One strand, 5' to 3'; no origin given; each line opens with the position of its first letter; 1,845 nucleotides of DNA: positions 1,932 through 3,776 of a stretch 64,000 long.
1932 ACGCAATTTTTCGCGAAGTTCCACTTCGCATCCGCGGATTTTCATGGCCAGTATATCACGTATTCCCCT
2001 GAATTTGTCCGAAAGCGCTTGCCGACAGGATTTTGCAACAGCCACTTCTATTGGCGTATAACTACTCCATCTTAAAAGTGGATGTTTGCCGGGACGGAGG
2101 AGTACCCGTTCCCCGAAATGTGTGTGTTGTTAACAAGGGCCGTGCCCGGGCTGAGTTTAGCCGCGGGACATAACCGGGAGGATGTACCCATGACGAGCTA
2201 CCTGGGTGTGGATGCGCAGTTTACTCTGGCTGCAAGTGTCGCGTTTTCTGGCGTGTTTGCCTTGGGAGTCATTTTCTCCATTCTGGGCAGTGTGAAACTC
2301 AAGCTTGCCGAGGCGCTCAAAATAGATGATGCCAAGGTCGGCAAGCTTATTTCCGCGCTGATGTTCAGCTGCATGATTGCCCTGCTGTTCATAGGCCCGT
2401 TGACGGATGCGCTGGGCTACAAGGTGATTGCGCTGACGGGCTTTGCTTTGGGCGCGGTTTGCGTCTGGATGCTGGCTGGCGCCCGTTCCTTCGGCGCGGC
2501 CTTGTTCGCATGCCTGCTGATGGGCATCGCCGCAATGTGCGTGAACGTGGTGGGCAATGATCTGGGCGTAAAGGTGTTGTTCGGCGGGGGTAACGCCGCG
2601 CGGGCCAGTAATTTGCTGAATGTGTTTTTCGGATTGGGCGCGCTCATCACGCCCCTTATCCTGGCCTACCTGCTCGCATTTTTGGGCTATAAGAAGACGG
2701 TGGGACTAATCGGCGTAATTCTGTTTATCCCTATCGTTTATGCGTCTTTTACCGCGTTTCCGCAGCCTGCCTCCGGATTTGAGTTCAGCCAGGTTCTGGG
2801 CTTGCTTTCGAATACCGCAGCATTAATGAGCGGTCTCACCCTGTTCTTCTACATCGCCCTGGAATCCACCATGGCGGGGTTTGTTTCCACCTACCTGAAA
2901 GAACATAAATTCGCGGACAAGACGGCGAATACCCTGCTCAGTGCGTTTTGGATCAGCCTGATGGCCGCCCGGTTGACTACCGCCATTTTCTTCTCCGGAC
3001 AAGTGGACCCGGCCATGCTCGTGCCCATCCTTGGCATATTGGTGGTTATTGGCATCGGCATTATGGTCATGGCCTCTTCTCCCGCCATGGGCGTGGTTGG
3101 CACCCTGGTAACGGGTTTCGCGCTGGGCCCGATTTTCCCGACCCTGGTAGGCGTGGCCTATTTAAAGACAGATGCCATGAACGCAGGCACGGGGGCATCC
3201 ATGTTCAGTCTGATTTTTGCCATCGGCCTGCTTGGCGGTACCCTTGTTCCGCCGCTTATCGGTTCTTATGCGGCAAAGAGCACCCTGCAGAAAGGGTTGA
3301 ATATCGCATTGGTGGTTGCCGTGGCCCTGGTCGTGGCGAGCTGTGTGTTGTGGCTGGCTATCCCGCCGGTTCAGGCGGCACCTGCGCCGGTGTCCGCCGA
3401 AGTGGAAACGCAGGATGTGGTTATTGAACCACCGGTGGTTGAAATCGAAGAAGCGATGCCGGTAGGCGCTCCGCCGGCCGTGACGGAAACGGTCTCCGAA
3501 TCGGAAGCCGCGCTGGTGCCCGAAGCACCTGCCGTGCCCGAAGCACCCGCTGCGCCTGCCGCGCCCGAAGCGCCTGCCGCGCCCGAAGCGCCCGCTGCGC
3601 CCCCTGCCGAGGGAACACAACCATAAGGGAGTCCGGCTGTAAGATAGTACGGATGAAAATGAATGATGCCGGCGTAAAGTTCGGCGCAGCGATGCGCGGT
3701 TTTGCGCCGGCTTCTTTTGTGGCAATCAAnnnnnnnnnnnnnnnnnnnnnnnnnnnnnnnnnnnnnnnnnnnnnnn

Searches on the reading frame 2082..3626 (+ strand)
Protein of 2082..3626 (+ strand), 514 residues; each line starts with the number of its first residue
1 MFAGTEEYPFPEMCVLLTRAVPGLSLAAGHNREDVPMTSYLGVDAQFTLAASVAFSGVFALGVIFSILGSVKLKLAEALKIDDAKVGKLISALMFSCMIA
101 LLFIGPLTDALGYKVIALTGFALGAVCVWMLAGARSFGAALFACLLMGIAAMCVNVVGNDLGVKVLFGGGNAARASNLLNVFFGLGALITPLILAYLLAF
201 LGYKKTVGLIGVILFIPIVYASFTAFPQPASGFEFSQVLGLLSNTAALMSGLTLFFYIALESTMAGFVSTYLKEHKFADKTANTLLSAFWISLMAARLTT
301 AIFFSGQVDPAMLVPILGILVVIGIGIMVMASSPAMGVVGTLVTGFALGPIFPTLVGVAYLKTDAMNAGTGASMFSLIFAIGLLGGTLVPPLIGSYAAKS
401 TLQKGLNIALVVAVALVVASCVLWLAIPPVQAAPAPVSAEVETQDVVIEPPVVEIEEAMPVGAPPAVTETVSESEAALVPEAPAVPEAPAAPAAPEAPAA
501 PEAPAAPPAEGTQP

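Call 54: find_encoding_contigs(protein=window:2082-3626:+, flank=10000, max_places=4)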
Protein window:2082-3626:+ (514 aa): 2 contigs read that carry it; 2 places shown.
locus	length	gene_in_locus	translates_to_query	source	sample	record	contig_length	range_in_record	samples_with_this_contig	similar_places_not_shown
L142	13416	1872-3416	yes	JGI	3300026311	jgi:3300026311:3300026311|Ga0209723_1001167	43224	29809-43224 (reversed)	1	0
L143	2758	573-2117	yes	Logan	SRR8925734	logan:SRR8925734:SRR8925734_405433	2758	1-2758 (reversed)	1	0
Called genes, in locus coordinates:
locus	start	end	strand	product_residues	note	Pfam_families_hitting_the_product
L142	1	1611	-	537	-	?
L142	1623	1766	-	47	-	-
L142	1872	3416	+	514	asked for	-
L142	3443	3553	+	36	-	-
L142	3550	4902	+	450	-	PF00919:UPF0004, PF04055:Radical_SAM, PF18693:TRAM_2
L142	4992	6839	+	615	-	PF07244:POTRA (faint), PF17243:POTRA_TamA_1 (weak), PF01103:Omp85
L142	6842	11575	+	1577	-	PF27051:TamB_N (faint), PF04357:TamB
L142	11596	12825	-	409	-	PF13472:Lipase_GDSL_2 (weak)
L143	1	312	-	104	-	?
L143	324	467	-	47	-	-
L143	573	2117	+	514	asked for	-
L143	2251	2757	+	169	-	?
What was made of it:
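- Tried and rejected: The only other long contig ends near the window start (call 54).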
